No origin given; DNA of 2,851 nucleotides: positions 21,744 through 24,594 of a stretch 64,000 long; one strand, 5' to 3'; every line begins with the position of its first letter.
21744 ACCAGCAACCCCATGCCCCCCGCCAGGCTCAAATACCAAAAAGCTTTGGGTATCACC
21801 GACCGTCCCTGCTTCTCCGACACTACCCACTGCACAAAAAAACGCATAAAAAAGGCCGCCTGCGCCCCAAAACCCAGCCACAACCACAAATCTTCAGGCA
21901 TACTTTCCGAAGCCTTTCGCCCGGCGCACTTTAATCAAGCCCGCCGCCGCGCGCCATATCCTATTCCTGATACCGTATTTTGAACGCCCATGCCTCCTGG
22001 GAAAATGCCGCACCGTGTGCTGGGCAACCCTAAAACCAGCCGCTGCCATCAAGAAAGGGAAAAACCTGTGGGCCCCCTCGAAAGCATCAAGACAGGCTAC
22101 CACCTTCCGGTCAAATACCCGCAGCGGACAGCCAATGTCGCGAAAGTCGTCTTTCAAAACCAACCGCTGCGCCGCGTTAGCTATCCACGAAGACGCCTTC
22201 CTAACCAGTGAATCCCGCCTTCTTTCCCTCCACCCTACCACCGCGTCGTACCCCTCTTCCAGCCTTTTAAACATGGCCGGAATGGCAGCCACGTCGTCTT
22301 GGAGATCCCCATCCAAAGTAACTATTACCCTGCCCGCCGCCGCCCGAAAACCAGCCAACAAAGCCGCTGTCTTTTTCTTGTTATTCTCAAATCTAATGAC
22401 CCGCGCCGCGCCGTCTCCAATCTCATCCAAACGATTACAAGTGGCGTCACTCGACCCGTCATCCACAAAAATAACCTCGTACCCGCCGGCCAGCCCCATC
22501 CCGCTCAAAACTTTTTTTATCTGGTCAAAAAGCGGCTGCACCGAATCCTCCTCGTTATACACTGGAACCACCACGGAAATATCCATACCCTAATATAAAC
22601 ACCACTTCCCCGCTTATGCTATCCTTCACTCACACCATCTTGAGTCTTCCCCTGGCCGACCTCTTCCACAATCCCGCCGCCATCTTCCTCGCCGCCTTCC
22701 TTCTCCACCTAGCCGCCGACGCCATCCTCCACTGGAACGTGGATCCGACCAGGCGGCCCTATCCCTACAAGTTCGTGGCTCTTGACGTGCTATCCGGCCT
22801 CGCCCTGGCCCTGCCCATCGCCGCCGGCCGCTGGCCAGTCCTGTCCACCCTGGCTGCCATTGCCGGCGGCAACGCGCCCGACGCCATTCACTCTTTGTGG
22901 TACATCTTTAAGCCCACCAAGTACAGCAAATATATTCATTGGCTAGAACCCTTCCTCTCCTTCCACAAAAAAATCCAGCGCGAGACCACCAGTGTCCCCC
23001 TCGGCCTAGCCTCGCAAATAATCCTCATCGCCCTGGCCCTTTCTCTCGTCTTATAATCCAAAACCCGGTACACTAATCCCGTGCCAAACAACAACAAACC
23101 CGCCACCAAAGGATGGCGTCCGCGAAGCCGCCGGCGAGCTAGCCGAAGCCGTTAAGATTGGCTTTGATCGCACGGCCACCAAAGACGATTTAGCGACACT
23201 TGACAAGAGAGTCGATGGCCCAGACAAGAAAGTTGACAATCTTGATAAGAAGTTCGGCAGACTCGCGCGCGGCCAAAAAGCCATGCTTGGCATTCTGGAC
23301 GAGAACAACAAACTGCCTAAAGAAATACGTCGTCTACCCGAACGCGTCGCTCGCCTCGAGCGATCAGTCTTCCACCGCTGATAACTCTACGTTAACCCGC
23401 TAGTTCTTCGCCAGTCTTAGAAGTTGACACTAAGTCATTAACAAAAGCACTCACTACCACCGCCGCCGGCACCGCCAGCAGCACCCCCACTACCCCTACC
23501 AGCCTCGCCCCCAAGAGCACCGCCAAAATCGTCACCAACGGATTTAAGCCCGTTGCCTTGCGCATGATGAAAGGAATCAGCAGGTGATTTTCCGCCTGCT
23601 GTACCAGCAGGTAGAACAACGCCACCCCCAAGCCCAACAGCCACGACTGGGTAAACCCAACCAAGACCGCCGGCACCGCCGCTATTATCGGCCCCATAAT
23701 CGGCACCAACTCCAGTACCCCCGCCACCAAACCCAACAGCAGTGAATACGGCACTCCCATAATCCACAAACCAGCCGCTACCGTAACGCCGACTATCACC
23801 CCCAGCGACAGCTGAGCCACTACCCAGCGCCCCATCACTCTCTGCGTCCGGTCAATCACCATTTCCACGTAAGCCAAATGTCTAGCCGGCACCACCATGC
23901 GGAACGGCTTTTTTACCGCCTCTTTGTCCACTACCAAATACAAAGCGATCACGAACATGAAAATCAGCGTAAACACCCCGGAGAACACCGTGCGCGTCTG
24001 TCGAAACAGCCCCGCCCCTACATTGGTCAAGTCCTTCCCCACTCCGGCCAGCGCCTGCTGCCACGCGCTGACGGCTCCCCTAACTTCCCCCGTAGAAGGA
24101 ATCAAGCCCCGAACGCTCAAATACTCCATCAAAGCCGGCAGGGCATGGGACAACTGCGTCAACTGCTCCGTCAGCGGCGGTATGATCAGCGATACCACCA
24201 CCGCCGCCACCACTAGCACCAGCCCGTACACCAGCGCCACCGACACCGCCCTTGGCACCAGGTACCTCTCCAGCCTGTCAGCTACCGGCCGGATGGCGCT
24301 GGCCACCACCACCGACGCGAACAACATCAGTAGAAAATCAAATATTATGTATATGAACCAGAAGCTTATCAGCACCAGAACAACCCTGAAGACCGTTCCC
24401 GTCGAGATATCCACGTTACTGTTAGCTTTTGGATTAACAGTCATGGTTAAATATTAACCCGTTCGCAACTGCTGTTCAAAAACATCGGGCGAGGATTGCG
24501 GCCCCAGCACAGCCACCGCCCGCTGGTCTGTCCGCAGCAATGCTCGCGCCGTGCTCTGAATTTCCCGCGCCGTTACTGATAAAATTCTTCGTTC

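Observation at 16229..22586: Compact polyprenyl-phosphate/GT-C glycosylation module: DPM1-like GT2 + LAB_N + two divergent GT-C enzymes + DUF2079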

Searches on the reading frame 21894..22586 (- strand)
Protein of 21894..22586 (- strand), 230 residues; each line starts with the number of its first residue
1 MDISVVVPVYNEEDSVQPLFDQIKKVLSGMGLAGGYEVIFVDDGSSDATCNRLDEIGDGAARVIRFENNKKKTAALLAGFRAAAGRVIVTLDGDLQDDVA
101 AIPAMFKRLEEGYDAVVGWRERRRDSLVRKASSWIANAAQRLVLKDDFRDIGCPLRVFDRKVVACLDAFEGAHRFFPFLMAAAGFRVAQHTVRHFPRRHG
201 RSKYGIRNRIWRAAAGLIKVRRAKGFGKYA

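Call 3: search_protein_families(library=pfam, proteins=[window:21894-22586:-], max_evalue=0.01)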
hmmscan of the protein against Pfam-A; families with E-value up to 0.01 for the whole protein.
window:21894-22586:- (230 aa): 3 families
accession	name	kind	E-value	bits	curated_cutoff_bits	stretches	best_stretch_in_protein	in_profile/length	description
PF00535.33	Glycos_transf_2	-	8.2e-29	101.1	23.3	1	4-164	1-165/168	Glycosyl transferase family 2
PF13641.12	Glyco_tranf_2_3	-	2e-08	35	27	1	3-189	3-158/230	Glycosyltransferase like family 2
PF10111.15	Glyco_tranf_2_2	-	0.0005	20.1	27.3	1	4-95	1-92/276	Glycosyltransferase like family 2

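Call 4: search_protein_families(library=ncbifam, proteins=[window:21894-22586:-], max_evalue=0.01)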
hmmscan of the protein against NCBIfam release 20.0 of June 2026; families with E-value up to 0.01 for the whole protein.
window:21894-22586:- (230 aa): 18 families
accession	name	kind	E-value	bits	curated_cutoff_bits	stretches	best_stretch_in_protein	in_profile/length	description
NF007986.1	PRK10714.1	equivalog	3.1e-35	121.7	529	1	2-207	7-213/316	undecaprenyl-phosphate 4-deoxy-4-formamido-L-arabinose transferase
NF047588.1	GlcsyltransPgfSStrep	equivalog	2e-32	112.6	500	1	1-219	1-220/308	glycosyltransferase PgfS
TIGR03937.1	PgaC_IcaA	equivalog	3.6e-15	55.8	422.3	1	3-128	47-172/407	poly-beta-1,6-N-acetyl-D-glucosamine synthase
NF058614.1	PPMAGASynPpgS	equivalog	1.2e-13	51.1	370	1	2-192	1-194/226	polyprenyl-phospho-N-acetylgalactosaminyl synthase PpgS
TIGR03965.1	mycofact_glyco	equivalog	3.5e-12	45.9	280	1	2-99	75-169/467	mycofactocin biosynthesis glycosyltransferase MftF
TIGR04182.1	glyco_TIGR04182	equivalog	1.2e-11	44.5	325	1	2-166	1-159/293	S-layer glycoprotein N-glycosyltransferase AglJ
NF041391.1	DPhHxTase_Halo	equivalog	7.9e-11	41.3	375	1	9-191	3-180/213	dolichyl-phosphate hexose transferase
NF041875.1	EPS_EpsD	equivalog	1.3e-10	41.2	370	1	3-117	1-112/325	exopolysaccharide biosynthesis glycosyltransferase EpsD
TIGR04283.1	glyco_like_mftF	equivalog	2.8e-10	40.1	182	1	3-109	1-97/221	TIGR04283 family arsenosugar biosynthesis glycosyltransferase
NF010496.0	PRK13915.1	equivalog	1.2e-08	34.4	262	1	2-98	32-130/307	glucosyl-3-phosphoglycerate synthase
NF007482.0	PRK10073.1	equivalog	5.5e-07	28.9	423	1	3-109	8-106/334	glycosyltransferase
NF053739.1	GlytfEpsEBac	equivalog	5.8e-06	25.5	450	1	3-94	3-92/265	glycosyltransferase EpsE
NF047683.1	TeichurnBiosyTuaG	equivalog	7.2e-06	25.8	400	1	3-94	8-96/252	teichuronic acid biosynthesis protein TuaG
TIGR04242.1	nodulat_NodC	equivalog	7.5e-06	25.1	550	1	3-101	50-148/395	chitooligosaccharide synthase NodC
TIGR03111.1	glyc2_xrt_Gpos1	hypoth_equivalog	1.1e-05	24.5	363.95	1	2-112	50-159/439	TIGR03111 family XrtG-associated glycosyltransferase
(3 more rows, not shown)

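Call 10: search_solved_structures(query=window:21894-22586:-, max_evalue=0.001)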
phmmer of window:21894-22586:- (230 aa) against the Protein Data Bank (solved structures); distinct sequences matched with E-value up to 0.001: 11.
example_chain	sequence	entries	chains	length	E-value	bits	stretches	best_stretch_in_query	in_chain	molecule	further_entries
9bhc_C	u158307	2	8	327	1.2e-29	106.7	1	3-207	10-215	Undecaprenyl-phosphate 4-deoxy-4-formamido-L-arabinose transferase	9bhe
8vxh_A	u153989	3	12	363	1.6e-29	106.2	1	3-207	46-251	Undecaprenyl-phosphate 4-deoxy-4-formamido-L-arabinose transferase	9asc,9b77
9hwj_A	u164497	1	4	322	3.3e-29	105.2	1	3-207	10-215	Undecaprenyl-phosphate 4-deoxy-4-formamido-L-arabinose transferase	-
5eke_A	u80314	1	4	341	1.6e-22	83.4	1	2-215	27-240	Uncharacterized glycosyltransferase sll0501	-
5ekp_C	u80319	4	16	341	6.6e-22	81.4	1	2-214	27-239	Uncharacterized glycosyltransferase sll0501 | Glycosyltransferase sll0501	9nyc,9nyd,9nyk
9nye_A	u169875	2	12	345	6.8e-22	81.3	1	2-214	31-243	Glycosyltransferase sll0501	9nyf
5mlz_A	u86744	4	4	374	1.6e-17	67.1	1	1-121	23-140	Dolichol monophosphate mannose synthase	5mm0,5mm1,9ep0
6p61_A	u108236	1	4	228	6.7e-08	35.6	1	3-116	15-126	Glycosyltransferase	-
5hea_A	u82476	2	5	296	0.00082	22.2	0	3-96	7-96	Putative glycosyltransferase (GalT1)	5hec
8bz4_A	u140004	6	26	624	0.0009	22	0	2-109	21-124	Glycosyltransferase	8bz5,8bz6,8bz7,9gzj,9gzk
8bz8_A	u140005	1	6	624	0.0009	22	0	2-109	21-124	Glycosyltransferase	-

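Call 30: list_cluster_members(proteins=[P0001, P0121, window:21894-22586:-, window:17836-19245:+, window:19255-20889:+, window:12394-14871:-, window:20848-21636:-, window:5294-6619:+, window:41321-43645:+])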
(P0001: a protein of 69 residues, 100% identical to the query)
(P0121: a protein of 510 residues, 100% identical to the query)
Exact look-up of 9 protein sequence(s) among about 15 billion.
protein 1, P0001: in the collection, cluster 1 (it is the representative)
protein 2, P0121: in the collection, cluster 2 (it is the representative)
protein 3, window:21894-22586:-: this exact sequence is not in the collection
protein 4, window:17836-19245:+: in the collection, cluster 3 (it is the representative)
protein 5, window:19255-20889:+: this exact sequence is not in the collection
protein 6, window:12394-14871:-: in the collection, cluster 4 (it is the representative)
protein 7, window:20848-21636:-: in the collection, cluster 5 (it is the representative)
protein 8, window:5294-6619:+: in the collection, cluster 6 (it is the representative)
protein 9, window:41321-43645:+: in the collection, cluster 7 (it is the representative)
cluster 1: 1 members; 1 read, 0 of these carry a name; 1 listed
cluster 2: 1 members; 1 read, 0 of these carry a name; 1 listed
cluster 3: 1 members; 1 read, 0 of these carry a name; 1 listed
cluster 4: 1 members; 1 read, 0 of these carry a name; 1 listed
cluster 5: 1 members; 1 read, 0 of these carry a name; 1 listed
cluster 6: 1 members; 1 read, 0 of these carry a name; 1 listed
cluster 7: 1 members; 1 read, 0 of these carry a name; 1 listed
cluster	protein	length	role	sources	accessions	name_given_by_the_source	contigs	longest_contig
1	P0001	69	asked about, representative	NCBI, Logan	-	-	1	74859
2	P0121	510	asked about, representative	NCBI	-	-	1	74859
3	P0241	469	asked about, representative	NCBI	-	-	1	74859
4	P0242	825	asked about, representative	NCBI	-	-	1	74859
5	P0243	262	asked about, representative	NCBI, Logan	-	-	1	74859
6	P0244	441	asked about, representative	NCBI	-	-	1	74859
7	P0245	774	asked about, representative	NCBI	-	-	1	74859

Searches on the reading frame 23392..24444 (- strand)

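Call 3: search_protein_families(library=pfam, proteins=[window:23392-24444:-], max_evalue=0.01)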
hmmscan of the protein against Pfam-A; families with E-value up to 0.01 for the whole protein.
window:23392-24444:- (350 aa): 1 family
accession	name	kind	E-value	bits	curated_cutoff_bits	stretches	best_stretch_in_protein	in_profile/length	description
PF01594.21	AI-2E_transport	-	2.3e-57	195.1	34.3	1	22-338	6-326/327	AI-2E family transporter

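Call 4: search_protein_families(library=ncbifam, proteins=[window:23392-24444:-], max_evalue=0.01)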
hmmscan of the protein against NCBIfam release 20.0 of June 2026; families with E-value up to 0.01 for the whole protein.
window:23392-24444:- (350 aa): 3 families
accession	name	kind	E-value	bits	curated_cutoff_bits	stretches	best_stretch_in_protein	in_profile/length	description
NF045801.1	efflux_ABUW_0982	equivalog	3e-27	95.5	675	2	159-335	161-340/392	chloramphenicol efflux transporter CxpE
TIGR02872.1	spore_ytvI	equivalog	7.4e-27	94.6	198.15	1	18-336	3-337/341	sporulation integral membrane protein YtvI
NF008930.0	PRK12287.1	subfamily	6e-18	65.5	318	1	31-334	31-324/344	AI-2E family transporter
